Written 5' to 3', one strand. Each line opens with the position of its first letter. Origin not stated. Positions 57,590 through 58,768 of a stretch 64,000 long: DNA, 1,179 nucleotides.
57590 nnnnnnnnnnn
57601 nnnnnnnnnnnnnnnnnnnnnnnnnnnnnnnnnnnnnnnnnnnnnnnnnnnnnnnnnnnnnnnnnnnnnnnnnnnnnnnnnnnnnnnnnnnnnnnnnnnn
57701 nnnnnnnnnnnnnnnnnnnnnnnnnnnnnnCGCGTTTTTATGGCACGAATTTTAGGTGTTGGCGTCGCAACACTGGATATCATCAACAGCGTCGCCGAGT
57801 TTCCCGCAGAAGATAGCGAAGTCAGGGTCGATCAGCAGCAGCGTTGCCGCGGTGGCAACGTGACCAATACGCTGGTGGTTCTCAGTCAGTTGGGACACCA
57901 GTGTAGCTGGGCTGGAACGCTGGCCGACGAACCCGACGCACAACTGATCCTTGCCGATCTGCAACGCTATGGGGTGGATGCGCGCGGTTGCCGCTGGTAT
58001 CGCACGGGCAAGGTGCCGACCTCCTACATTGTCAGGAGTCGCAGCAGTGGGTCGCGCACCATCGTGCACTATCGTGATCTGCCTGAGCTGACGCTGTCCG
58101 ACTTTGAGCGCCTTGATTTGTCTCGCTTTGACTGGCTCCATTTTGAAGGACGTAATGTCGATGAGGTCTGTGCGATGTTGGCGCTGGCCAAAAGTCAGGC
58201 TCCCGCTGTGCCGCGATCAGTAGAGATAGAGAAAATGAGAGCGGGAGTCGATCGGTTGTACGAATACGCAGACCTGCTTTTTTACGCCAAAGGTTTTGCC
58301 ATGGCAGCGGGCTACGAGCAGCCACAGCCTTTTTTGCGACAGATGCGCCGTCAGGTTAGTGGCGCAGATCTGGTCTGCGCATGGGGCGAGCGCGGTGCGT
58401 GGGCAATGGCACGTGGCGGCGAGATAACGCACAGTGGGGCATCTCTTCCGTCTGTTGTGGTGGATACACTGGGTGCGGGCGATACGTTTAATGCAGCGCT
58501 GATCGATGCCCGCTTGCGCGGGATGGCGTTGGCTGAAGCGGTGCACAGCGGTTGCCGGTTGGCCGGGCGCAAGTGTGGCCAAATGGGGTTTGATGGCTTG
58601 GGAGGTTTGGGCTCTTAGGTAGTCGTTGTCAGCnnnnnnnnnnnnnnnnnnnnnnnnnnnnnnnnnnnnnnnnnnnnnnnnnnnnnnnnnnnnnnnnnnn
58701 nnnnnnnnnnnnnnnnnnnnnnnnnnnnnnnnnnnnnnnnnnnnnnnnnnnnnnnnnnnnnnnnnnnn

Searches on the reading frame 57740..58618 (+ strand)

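Call 46: search_protein_families(library=pfam, proteins=[window:57740-58618:+], max_evalue=0.00001)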
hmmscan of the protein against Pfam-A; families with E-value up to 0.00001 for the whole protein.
window:57740-58618:+ (292 aa): 1 family
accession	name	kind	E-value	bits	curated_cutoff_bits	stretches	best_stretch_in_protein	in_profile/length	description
PF00294.29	PfkB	-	2.4e-26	93.2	25.8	1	2-283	2-294/302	pfkB family carbohydrate kinase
